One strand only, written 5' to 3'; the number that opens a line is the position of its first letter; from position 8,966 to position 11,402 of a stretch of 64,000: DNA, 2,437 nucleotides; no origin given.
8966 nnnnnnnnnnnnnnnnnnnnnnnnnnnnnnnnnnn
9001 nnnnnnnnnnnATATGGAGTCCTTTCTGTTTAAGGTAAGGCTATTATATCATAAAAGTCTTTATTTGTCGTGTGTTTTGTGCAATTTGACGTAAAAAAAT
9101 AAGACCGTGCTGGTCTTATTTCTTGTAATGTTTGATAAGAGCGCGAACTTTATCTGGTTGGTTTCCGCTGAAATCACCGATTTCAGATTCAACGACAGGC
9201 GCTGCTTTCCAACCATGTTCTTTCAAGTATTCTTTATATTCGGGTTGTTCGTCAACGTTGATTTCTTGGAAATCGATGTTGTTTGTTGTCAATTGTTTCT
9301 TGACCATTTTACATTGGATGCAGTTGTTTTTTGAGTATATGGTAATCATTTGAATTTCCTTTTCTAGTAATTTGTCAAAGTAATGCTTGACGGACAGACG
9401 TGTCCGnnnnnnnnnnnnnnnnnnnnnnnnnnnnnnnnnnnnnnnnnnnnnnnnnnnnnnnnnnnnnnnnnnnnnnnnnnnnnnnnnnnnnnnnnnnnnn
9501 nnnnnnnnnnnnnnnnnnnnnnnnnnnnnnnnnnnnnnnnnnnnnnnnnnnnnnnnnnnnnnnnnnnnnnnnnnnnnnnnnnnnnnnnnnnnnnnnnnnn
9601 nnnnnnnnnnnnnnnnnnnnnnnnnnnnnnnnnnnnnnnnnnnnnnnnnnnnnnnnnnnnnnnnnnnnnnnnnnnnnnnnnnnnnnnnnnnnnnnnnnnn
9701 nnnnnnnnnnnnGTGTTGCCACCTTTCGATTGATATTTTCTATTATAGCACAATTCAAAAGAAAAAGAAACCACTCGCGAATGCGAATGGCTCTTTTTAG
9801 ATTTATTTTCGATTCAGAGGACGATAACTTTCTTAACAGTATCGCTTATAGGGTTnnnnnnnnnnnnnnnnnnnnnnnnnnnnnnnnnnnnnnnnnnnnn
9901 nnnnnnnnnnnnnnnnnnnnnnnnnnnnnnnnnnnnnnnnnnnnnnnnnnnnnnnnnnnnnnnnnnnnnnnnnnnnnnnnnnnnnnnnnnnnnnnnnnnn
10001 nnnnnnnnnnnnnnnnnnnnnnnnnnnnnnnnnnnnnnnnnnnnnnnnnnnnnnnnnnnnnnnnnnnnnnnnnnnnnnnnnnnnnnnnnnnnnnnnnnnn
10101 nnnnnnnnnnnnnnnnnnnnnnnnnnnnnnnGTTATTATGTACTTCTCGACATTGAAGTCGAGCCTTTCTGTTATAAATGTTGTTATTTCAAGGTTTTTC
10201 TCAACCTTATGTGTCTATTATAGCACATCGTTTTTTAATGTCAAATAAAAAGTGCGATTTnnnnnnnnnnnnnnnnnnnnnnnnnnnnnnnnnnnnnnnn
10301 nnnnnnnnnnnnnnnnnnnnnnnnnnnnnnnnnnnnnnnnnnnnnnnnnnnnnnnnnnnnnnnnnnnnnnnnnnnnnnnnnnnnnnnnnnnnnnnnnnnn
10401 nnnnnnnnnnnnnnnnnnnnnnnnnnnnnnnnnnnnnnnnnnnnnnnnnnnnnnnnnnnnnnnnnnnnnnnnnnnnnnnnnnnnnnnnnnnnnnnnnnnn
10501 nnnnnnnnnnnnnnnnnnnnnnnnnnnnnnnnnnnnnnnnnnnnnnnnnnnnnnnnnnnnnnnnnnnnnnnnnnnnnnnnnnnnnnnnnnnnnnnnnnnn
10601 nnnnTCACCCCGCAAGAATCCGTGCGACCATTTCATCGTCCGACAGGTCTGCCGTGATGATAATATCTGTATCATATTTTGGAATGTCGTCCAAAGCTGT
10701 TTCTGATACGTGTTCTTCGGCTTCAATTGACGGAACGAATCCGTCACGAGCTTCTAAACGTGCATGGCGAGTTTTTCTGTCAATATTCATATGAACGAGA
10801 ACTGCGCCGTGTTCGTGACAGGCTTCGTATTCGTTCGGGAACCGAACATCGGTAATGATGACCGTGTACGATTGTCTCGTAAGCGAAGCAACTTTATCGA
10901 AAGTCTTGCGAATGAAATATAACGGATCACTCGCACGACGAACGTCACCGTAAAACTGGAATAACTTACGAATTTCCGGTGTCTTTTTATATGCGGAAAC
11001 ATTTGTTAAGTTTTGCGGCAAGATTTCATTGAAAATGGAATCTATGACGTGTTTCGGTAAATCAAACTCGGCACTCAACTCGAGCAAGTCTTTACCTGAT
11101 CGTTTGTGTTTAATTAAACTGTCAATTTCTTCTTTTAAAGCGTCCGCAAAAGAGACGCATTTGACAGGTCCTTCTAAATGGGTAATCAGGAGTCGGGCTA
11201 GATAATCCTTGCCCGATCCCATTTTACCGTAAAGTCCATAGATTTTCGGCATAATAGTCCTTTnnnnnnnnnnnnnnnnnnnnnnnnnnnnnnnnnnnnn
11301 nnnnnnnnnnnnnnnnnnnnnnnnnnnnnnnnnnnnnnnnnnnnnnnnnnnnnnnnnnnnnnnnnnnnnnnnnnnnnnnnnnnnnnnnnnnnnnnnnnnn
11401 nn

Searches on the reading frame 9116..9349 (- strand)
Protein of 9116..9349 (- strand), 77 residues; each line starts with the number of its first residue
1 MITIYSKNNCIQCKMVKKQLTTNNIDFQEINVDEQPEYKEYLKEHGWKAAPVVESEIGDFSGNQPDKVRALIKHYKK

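Call 31: search_protein_families(library=pfam, proteins=[window:9116-9349:-], max_evalue=0.001)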
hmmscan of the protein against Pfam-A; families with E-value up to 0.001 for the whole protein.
window:9116-9349:- (77 aa): 2 families
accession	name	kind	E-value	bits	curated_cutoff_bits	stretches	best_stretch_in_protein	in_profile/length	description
PF00462.30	Glutaredoxin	-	3.2e-16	59.7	22.9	1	2-53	1-53/60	Glutaredoxin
PF05768.20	Glrx-like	-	0.00016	22.4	26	1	2-54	2-54/77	Glutaredoxin-like domain (DUF836)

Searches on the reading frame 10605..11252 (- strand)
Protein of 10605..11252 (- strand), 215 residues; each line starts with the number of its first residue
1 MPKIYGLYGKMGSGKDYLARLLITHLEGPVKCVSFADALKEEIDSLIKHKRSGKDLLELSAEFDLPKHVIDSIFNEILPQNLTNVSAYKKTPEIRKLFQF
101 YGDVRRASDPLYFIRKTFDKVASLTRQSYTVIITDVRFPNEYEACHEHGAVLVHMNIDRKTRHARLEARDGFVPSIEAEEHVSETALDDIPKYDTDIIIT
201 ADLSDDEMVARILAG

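Call 6: search_protein_families(library=pfam, proteins=[window:10605-11252:-], max_evalue=0.01)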
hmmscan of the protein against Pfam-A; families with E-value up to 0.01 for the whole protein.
window:10605-11252:- (215 aa): 5 families
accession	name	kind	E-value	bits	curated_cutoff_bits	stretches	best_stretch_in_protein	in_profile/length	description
PF04275.20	P-mevalo_kinase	-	5.9e-10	39.5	33.8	1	80-147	47-110/114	Phosphomevalonate kinase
PF21448.3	DNMK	-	2.4e-06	27.8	27.1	1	89-161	125-200/232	Deoxynucleotide monophosphate kinase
PF13238.12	AAA_18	-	0.003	18.4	29.4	0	7-170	3-112/128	AAA domain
PF13207.12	AAA_17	-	0.0052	17.5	27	0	8-72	1-64/136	AAA domain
PF01637.24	ATPase_2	-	0.0055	17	33.2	1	3-83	21-99/225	ATPase domain predominantly from Archaea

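Call 7: search_protein_families(library=phrogs, proteins=[window:10605-11252:-], max_evalue=0.01)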
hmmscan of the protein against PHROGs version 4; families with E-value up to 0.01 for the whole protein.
window:10605-11252:- (215 aa): 2 families
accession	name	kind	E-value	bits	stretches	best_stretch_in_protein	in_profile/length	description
phrog_139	-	other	2.9e-32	113.4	1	1-212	82-256/342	deoxynucleoside monophosphate kinase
phrog_1815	-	other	3.6e-06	28.4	1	1-27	2-28/197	guanylate kinase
